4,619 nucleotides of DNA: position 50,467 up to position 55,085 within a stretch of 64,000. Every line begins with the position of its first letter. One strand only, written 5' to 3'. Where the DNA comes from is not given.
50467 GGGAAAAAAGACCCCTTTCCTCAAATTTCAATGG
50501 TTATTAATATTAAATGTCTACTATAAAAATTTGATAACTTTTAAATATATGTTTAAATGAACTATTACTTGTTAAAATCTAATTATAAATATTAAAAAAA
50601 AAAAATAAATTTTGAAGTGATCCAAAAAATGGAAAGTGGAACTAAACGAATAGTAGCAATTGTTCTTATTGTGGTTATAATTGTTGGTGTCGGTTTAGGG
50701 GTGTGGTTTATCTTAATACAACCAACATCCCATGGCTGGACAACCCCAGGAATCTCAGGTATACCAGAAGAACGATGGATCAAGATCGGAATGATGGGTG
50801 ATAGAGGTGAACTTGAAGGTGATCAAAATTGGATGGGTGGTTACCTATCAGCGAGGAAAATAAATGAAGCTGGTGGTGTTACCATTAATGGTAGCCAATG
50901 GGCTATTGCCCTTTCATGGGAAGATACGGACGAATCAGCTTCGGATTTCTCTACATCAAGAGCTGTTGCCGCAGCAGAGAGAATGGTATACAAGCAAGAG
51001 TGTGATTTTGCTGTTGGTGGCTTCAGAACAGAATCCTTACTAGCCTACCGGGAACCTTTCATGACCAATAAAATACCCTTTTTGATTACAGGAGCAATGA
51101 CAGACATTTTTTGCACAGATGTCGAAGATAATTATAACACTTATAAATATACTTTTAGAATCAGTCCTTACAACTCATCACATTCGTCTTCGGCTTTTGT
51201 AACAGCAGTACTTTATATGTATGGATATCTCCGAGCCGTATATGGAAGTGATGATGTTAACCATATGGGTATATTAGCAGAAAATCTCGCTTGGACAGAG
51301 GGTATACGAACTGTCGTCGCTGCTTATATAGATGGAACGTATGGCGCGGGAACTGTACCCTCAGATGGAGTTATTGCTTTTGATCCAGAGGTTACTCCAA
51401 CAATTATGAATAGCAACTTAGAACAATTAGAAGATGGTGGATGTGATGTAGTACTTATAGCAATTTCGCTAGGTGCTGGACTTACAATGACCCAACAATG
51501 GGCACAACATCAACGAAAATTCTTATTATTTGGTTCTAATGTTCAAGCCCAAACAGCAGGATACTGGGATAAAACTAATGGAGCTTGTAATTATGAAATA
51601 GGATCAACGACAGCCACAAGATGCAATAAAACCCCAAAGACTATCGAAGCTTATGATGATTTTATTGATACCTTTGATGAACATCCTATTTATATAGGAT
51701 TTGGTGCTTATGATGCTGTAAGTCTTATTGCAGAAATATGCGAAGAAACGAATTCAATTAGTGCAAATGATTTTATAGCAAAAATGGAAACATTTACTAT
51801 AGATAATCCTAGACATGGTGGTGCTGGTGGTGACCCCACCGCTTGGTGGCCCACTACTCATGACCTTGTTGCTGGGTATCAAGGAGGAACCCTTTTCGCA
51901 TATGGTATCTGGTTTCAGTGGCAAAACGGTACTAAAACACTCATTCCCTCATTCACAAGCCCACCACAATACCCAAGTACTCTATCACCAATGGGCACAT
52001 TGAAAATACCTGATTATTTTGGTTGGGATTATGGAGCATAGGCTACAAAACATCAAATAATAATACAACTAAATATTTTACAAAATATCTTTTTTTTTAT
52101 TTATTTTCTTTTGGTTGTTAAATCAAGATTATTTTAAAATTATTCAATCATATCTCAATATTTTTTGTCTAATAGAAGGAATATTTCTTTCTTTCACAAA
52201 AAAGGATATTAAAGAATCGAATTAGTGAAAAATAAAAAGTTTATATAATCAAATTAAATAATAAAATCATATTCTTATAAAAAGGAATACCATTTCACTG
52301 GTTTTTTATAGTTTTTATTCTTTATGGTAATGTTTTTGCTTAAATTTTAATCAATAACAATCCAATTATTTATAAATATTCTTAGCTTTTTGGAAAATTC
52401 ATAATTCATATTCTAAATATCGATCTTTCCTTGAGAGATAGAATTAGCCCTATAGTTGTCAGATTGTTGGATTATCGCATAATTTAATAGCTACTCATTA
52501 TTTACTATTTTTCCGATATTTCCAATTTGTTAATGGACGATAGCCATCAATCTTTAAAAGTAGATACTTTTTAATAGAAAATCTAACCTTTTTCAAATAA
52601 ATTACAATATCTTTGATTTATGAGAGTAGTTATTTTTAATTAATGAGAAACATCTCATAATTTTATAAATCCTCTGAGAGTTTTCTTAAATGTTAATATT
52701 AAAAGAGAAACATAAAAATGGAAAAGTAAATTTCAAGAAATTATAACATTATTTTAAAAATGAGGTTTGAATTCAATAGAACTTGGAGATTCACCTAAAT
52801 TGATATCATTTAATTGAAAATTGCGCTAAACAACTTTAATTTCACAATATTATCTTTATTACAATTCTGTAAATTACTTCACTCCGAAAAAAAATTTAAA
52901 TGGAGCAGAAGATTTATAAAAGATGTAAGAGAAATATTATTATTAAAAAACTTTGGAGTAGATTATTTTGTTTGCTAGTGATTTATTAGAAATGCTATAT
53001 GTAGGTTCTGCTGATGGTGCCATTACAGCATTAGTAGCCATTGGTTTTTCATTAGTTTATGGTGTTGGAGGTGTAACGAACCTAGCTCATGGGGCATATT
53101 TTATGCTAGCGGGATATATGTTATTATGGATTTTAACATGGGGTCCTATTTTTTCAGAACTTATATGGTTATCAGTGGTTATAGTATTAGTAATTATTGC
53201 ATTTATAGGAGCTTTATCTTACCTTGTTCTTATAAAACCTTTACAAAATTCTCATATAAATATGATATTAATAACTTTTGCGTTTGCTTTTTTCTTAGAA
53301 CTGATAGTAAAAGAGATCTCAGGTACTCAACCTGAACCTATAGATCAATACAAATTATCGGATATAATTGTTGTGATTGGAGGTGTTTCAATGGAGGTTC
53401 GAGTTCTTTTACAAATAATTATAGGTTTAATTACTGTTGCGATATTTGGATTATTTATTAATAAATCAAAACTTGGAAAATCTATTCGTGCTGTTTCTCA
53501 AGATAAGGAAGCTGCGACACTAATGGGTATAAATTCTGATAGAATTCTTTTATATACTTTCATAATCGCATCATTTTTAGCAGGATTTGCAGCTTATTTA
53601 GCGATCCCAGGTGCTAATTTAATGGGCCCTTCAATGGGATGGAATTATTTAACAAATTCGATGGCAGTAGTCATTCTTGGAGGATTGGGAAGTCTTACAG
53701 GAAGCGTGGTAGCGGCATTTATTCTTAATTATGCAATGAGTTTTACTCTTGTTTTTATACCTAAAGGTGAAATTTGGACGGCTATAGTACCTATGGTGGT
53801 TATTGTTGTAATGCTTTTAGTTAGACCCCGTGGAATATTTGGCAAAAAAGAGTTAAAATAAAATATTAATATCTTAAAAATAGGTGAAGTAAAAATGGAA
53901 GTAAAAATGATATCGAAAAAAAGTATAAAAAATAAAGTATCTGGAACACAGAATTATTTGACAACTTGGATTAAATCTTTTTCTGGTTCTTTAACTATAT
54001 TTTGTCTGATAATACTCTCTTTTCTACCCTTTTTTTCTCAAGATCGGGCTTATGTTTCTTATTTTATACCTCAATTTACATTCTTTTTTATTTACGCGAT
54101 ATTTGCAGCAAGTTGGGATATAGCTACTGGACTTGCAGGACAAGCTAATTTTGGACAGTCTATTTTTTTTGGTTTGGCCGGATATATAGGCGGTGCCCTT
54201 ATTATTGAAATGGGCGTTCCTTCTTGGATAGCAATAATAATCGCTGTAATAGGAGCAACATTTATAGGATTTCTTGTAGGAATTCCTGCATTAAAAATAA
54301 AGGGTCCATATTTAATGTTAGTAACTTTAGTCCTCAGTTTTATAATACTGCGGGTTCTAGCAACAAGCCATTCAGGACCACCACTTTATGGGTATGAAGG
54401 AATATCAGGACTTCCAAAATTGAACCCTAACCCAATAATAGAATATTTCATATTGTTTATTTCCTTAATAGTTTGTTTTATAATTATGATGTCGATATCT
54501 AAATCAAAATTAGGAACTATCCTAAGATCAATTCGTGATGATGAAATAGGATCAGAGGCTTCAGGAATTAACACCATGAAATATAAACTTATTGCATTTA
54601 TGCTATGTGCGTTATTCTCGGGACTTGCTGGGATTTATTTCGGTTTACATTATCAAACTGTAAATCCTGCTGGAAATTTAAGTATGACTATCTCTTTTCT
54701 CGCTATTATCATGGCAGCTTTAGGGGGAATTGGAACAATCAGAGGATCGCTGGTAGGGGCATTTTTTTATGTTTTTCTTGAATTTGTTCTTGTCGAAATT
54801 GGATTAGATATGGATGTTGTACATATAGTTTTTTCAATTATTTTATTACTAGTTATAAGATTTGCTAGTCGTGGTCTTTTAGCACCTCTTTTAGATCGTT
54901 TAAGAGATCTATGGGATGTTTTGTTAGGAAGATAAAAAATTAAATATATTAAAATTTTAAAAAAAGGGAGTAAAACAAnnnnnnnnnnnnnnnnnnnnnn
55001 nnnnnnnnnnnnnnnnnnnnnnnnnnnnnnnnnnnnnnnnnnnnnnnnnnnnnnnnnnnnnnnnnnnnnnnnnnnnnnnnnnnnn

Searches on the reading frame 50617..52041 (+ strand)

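Call 86: search_protein_families(library=pfam, proteins=[window:50617-52041:+], max_evalue=0.0001)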
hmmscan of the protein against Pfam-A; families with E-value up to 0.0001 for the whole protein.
window:50617-52041:+ (474 aa): 1 family
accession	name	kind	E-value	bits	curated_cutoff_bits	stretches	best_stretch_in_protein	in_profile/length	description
PF13458.12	Peripla_BP_6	-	2.9e-16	60.5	31.7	1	73-400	23-318/343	Periplasmic binding protein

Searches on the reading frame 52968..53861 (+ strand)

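Call 86: search_protein_families(library=pfam, proteins=[window:52968-53861:+], max_evalue=0.0001)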
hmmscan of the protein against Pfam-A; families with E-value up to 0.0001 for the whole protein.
window:52968-53861:+ (297 aa): 1 family
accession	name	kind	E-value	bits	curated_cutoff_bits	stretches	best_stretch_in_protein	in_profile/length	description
PF02653.21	BPD_transp_2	-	4.8e-36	124.7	26.8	1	16-283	8-269/269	Branched-chain amino acid transport system / permease component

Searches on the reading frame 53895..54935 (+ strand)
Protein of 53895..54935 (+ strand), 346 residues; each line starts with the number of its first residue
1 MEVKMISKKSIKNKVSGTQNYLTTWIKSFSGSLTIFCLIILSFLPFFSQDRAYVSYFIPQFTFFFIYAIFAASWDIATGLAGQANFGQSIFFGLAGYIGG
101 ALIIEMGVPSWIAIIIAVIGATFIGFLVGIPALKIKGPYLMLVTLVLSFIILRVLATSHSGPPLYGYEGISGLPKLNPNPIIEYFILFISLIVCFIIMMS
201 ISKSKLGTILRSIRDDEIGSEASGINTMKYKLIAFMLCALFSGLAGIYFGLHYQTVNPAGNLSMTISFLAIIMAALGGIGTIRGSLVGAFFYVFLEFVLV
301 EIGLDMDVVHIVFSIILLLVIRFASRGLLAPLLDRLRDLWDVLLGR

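Call 86: search_protein_families(library=pfam, proteins=[window:53895-54935:+], max_evalue=0.0001)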
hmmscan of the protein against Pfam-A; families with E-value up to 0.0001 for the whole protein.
window:53895-54935:+ (346 aa): 1 family
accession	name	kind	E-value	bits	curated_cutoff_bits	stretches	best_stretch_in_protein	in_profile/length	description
PF02653.21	BPD_transp_2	-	5.4e-40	137.7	26.8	1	62-320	7-268/269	Branched-chain amino acid transport system / permease component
